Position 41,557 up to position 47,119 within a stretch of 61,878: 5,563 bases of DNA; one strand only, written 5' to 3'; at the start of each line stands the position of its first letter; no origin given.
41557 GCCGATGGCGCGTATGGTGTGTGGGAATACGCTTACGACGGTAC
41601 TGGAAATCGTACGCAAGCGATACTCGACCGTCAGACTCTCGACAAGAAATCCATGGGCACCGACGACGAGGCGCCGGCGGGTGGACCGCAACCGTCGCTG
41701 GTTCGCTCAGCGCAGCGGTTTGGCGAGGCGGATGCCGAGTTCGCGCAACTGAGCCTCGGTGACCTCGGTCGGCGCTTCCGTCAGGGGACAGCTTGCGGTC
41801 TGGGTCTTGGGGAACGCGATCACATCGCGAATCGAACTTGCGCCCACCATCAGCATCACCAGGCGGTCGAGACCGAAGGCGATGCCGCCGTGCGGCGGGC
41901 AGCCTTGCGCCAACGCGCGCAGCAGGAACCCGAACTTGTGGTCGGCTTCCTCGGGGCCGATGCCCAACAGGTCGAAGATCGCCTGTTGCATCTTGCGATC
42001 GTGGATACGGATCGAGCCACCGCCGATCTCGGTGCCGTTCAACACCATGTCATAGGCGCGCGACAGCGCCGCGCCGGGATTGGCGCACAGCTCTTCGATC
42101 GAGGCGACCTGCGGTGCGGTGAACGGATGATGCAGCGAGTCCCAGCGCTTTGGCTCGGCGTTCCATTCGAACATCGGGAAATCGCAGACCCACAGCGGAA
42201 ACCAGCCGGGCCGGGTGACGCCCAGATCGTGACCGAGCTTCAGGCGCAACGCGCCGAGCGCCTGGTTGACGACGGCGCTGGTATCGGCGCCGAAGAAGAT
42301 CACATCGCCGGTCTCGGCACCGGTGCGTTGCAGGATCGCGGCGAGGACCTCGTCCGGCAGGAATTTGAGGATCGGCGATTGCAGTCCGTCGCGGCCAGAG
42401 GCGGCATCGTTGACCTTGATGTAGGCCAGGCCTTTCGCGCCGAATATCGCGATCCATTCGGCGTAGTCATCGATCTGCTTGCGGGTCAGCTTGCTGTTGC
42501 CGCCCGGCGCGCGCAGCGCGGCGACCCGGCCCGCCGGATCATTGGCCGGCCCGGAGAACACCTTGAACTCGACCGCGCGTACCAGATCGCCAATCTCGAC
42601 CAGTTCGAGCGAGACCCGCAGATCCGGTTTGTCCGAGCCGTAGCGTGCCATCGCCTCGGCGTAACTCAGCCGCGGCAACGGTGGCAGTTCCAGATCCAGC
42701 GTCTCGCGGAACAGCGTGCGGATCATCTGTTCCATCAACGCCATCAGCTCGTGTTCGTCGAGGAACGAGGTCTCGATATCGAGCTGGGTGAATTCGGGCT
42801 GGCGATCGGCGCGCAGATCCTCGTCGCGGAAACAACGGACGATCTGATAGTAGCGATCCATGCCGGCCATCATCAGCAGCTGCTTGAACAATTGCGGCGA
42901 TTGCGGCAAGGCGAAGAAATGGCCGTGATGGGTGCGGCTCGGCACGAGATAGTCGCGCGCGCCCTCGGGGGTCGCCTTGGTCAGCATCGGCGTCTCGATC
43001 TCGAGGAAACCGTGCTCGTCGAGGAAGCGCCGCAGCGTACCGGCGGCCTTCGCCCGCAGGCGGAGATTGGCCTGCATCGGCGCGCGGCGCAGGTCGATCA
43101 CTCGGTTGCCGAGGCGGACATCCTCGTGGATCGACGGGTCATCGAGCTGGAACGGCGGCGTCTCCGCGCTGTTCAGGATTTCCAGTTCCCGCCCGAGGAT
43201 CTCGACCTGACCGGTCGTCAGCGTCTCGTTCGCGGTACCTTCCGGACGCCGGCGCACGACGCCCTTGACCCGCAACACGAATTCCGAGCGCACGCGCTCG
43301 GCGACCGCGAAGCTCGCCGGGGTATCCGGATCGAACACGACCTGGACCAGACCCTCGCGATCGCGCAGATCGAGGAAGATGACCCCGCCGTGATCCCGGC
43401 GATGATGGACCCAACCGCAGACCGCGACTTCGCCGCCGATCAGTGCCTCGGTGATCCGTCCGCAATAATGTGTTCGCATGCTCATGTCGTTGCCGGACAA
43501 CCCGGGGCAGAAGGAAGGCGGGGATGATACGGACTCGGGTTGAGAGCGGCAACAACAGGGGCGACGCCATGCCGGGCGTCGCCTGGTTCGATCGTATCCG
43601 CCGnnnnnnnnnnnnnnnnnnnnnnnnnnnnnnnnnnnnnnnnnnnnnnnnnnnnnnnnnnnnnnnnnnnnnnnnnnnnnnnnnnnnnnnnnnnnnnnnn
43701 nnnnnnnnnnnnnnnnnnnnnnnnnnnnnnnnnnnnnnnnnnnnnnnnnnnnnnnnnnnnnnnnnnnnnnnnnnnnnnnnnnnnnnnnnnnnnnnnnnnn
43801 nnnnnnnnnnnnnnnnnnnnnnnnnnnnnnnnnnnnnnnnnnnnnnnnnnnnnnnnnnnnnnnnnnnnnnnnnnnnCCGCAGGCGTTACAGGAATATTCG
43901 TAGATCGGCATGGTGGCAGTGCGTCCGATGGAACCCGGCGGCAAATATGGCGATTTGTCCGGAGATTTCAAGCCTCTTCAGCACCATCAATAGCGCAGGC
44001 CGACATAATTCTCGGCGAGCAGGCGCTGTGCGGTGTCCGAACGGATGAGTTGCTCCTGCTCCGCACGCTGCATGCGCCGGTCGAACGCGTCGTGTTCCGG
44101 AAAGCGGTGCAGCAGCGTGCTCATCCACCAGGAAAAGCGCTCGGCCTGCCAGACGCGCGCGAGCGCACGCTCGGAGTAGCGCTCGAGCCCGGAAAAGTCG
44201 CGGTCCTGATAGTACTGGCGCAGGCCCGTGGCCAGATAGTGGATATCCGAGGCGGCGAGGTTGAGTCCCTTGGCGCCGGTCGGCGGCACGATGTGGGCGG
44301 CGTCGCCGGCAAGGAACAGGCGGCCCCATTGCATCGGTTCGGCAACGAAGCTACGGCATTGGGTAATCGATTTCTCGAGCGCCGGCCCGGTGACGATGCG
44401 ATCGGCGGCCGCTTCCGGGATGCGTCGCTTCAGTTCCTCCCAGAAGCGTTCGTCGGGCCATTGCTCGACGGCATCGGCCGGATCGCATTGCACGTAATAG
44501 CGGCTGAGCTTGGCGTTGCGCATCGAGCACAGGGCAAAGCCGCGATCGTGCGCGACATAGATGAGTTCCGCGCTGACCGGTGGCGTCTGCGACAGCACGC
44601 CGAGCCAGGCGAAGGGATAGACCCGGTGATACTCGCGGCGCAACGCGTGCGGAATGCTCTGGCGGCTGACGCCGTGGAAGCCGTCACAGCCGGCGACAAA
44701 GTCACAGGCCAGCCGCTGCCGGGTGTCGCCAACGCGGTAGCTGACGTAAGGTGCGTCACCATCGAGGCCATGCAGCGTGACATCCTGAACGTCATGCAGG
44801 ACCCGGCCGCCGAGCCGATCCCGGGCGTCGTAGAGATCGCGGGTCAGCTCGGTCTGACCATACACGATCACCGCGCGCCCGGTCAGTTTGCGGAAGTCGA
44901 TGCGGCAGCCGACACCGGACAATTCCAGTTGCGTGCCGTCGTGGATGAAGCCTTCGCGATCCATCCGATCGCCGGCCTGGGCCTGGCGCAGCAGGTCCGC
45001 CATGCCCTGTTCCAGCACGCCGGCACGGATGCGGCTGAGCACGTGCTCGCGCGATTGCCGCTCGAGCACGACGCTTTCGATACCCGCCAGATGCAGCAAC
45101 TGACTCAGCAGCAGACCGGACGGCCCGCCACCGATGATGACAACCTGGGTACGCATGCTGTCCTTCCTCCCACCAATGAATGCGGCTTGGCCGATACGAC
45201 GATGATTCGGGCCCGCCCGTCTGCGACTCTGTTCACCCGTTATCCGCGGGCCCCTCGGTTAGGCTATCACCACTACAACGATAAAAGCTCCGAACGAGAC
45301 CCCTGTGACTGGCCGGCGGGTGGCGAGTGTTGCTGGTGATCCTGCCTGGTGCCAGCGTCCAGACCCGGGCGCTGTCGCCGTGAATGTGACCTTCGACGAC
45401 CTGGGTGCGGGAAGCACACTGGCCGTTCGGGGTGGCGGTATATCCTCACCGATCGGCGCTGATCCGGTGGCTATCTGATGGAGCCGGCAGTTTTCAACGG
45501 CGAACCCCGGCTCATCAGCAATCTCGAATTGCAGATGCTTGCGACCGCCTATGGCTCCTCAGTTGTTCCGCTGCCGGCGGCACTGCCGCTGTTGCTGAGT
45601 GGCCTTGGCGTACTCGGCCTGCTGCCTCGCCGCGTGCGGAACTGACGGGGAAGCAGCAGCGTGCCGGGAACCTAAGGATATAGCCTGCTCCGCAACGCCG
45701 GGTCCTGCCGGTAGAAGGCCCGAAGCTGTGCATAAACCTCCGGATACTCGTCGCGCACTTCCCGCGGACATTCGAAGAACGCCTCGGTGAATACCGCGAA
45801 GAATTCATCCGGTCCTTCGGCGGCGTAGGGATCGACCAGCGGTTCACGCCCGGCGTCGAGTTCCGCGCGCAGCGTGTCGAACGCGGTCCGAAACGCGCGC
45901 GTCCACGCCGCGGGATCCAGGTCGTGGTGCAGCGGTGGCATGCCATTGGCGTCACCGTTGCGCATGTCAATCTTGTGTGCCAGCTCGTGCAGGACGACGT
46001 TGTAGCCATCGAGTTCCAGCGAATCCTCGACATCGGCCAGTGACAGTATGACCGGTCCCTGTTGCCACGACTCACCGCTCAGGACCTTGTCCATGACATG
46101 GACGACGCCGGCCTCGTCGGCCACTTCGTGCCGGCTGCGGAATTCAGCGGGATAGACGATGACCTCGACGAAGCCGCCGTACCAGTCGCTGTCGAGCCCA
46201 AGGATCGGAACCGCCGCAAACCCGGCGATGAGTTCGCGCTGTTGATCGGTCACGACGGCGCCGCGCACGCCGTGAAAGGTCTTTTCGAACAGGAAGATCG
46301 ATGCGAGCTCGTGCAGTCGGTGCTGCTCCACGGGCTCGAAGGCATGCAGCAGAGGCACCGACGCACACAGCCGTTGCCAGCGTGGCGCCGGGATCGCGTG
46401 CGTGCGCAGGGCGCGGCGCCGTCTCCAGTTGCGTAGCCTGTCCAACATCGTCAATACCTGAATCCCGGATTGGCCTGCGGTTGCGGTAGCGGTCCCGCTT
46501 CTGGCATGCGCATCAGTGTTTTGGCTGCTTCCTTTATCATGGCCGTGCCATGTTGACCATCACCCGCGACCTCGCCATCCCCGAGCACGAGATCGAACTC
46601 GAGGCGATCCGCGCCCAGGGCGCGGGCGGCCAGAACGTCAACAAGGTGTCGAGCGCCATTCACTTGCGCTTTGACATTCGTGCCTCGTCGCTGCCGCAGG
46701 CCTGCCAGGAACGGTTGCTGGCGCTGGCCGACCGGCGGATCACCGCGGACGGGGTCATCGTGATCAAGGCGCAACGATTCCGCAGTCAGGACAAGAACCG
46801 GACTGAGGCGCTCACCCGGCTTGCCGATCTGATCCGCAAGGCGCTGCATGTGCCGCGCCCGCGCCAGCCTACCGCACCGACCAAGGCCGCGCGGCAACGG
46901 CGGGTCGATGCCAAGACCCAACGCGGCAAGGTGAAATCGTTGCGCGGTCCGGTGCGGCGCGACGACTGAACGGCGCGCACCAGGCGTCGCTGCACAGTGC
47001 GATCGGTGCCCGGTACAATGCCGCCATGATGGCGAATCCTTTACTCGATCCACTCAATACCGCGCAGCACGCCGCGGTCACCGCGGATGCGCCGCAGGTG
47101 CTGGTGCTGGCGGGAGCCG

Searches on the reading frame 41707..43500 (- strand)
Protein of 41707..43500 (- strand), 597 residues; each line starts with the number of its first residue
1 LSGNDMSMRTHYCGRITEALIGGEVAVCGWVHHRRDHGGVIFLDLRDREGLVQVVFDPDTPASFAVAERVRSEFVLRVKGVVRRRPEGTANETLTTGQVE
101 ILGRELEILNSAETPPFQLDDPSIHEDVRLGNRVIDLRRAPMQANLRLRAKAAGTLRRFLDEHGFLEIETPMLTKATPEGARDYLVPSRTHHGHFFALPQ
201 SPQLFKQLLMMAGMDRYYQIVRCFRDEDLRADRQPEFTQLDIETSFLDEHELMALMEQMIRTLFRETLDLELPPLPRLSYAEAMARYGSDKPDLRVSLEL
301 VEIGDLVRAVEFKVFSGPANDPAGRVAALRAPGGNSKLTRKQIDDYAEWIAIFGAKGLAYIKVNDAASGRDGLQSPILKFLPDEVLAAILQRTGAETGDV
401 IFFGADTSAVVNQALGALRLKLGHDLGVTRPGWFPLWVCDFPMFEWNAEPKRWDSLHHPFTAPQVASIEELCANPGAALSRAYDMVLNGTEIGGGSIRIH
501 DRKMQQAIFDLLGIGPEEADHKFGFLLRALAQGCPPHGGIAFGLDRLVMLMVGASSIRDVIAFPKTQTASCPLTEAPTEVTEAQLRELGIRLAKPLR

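Call 21: search_protein_families(library=pfam, proteins=[window:41707-43500:-], max_evalue=0.00001)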
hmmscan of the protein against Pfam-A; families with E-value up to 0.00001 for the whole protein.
window:41707-43500:- (597 aa): 3 families
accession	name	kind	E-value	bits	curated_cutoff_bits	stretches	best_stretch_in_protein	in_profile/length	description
PF00152.25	tRNA-synt_2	-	2.2e-118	395.2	25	1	126-567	2-308/308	tRNA synthetases class II (D, K and N)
PF02938.19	GAD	-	8.3e-26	90.5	23.4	1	315-415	1-95/95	GAD domain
PF01336.31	tRNA_anti-codon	-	3.1e-18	65.9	27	1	25-109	1-75/75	OB-fold nucleic acid binding domain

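Call 37: find_related_loci(query=window:41707-43500:-, collection=genome_contigs, flank=2000)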
Query window:41707-43500:- (597 aa) in genome_contigs; peptide patterns used: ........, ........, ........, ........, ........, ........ (x = any residue, [..] = any of these).
78 stretches matched a pattern; 15 encode a relative of the query (tblastn E <= 1e-3); 15 distinct loci.
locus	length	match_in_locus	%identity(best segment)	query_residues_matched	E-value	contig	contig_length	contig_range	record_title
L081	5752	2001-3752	67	8-592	0e+0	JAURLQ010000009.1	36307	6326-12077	MAG: Gammaproteobacteria bacterium isolate SFB_Oligo_Co_135 k141_147050, whole genome shotgun sequence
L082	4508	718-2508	67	8-595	0e+0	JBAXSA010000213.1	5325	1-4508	MAG: Pseudomonadota bacterium isolate ELA597 MAG597_213, whole genome shotgun sequence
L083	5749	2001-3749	66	8-592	0e+0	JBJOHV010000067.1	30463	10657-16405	MAG: Pseudomonadota bacterium isolate sharkriverslough_2019_sw_WHONDRS-S19S_0042_B_bin.73 scaffold_582287, whole genome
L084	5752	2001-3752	65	8-592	0e+0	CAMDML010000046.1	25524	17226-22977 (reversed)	MAG: Klebsiella pneumoniae isolate MoH-23oct19-118 genome assembly, contig: MoH-23oct19-C2207, whole genome shotgun sequ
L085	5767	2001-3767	64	8-596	0e+0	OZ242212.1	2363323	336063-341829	MAG: Candidatus Spongiihabitans sp. isolate 2f15a987-a670-4d91-b8ba-39cdc8936518 genome assembly, chromosome: 1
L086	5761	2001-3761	67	8-595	0e+0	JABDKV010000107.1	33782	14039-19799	MAG: Gammaproteobacteria bacterium isolate SS_bin_58 k127_3970685, whole genome shotgun sequence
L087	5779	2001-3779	62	3-594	0e+0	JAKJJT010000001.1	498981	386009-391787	Thiotrichales bacterium 19S9-11 Scaffold1, whole genome shotgun sequence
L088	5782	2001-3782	60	1-594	0e+0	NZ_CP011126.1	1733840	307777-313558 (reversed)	Candidatus Coxiella mudrowiae strain CRt chromosome, complete genome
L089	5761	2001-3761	57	7-592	0e+0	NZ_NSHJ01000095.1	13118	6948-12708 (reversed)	Coxiella-like endosymbiont isolate CLERM NODE_30_length_13118, whole genome shotgun sequence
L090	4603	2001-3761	55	2-592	0e+0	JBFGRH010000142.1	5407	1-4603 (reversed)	MAG: Nitrospiraceae bacterium isolate Mix_sand04.2021.02.Z.10 k141_1406800_length_5407_cov_10.0009, whole genome shotgun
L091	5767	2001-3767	54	2-594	0e+0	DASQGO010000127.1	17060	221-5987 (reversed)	MAG TPA_asm: Nitrospiraceae bacterium isolate SMAG_U11808 k141_1033488, whole genome shotgun sequence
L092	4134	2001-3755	54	4-592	0e+0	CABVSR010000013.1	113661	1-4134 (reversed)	MAG: uncultured Nitrospira sp. isolate Nitrospira sp. RBC073 genome assembly, contig: MAG073_13, whole genome shotgun se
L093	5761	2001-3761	53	2-592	0e+0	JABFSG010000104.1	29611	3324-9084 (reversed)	MAG: Nitrospiraceae bacterium isolate WB-IL-04 seq_673, whole genome shotgun sequence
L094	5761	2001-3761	54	2-592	0e+0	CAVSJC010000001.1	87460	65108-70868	MAG: uncultured Nitrospiraceae bacterium isolate MFD02360.bin.2.39 genome assembly, contig: contig_10109, whole genome s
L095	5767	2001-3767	67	7-594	0e+0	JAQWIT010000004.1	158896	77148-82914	MAG: Gammaproteobacteria bacterium isolate cluster1_bin.6 k141_1043567, whole genome shotgun sequence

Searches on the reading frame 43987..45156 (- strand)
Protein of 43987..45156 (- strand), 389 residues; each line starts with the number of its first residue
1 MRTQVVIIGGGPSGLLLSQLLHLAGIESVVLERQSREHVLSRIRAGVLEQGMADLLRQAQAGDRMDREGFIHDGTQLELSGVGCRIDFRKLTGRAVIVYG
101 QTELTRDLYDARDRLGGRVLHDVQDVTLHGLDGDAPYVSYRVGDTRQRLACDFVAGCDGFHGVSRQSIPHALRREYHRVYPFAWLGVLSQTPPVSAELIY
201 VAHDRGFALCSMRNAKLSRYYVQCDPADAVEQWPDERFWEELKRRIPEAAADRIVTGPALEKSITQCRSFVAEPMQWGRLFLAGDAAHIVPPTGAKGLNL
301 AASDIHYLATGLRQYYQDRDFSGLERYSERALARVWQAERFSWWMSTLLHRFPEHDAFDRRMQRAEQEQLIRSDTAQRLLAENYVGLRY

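Call 21: search_protein_families(library=pfam, proteins=[window:43987-45156:-], max_evalue=0.00001)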
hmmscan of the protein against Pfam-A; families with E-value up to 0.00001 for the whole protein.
window:43987-45156:- (389 aa): 2 families
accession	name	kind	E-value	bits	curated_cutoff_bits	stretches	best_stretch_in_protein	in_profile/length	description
PF01494.25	FAD_binding_3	-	4.4e-89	299.6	22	1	2-342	1-349/349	FAD binding domain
PF13450.12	NAD_binding_8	-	8e-06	26.5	21.9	0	7-36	1-30/68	NAD(P)-binding Rossmann-like domain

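Call 60: search_protein_families(library=ncbifam, proteins=[window:43987-45156:-], max_evalue=1e-8)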
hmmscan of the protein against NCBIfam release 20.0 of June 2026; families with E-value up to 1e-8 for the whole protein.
window:43987-45156:- (389 aa): 25 families
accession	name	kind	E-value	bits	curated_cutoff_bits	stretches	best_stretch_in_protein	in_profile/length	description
TIGR02360.1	pbenz_hydroxyl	equivalog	1.2e-195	649.9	538.7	1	1-389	1-390/390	4-hydroxybenzoate 3-monooxygenase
NF006091.0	PRK08243.1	subfamily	2.3e-181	602.9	351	1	1-388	1-389/393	4-hydroxybenzoate 3-monooxygenase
NF033145.1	rif_monoox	equivalog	2.2e-20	73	800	1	4-308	2-299/472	rifampin monooxygenase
NF004829.0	PRK06183.1-3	subfamily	2.6e-19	69.3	390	1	2-368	8-379/520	bifunctional 3-(3-hydroxy-phenyl)propionate/3-hydroxycinnamic acid hydroxylase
NF006092.0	PRK08244.1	equivalog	4.5e-19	68.5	644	1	1-304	1-298/494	monooxygenase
NF004780.0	PRK06126.1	subfamily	1.7e-18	66.2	445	1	143-309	170-335/552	hypothetical protein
NF004831.0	PRK06183.1-5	equivalog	1.3e-17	63.5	546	1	133-310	139-313/568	bifunctional 3-(3-hydroxy-phenyl)propionate/3-hydroxycinnamic acid hydroxylase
NF005303.0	PRK06834.1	subfamily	3.9e-16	58.7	625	1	3-166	4-160/488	hypothetical protein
TIGR01988.1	Ubi-OHases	subfamily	1.3e-15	57.2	224.65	1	5-330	2-334/387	ubiquinone biosynthesis hydroxylase, UbiH/UbiF/VisC/COQ6 family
NF045577.1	FAD_mono_MbnF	equivalog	1.6e-14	53.4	800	1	195-309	201-324/531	methanobactin biosynthesis FAD monooxygenase MbnF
NF004832.0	PRK06184.1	subfamily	1.3e-13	50.6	476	1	126-312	133-318/506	hypothetical protein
NF005313.0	PRK06847.1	subfamily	1.8e-13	50.2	372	1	3-337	5-339/375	hypothetical protein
NF004833.1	PRK06185.1-1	subfamily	3.9e-13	48.9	488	1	2-312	2-315/403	FAD-dependent oxidoreductase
NF006002.0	PRK08132.1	subfamily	2.2e-12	46.1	416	0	271-314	294-337/552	FAD-dependent oxidoreductase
NF005566.0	PRK07236.1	subfamily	2.3e-12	46.5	333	0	270-334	297-360/386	hypothetical protein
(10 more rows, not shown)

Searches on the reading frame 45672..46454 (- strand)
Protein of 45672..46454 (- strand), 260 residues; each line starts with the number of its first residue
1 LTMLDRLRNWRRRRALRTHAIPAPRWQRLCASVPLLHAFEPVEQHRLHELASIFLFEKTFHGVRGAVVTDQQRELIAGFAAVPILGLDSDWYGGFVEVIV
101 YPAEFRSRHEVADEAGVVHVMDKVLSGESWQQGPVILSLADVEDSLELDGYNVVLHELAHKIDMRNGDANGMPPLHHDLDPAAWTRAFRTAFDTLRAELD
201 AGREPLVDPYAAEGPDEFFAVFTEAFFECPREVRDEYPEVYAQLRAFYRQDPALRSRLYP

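Call 21: search_protein_families(library=pfam, proteins=[window:45672-46454:-], max_evalue=0.00001)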
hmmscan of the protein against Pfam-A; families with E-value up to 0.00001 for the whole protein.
window:45672-46454:- (260 aa): 1 family
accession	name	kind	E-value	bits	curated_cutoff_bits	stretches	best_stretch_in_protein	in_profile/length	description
PF06167.18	Peptidase_M90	-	2.1e-83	280.1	26.2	1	8-249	2-243/243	Glucose-regulated metallo-peptidase M90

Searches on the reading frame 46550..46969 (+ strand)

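Call 21: search_protein_families(library=pfam, proteins=[window:46550-46969:+], max_evalue=0.00001)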
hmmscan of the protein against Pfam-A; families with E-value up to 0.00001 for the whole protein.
window:46550-46969:+ (139 aa): 1 family
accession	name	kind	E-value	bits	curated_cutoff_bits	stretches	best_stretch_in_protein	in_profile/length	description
PF00472.26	RF-1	-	2e-23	83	35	1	7-132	4-116/116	RF-1 domain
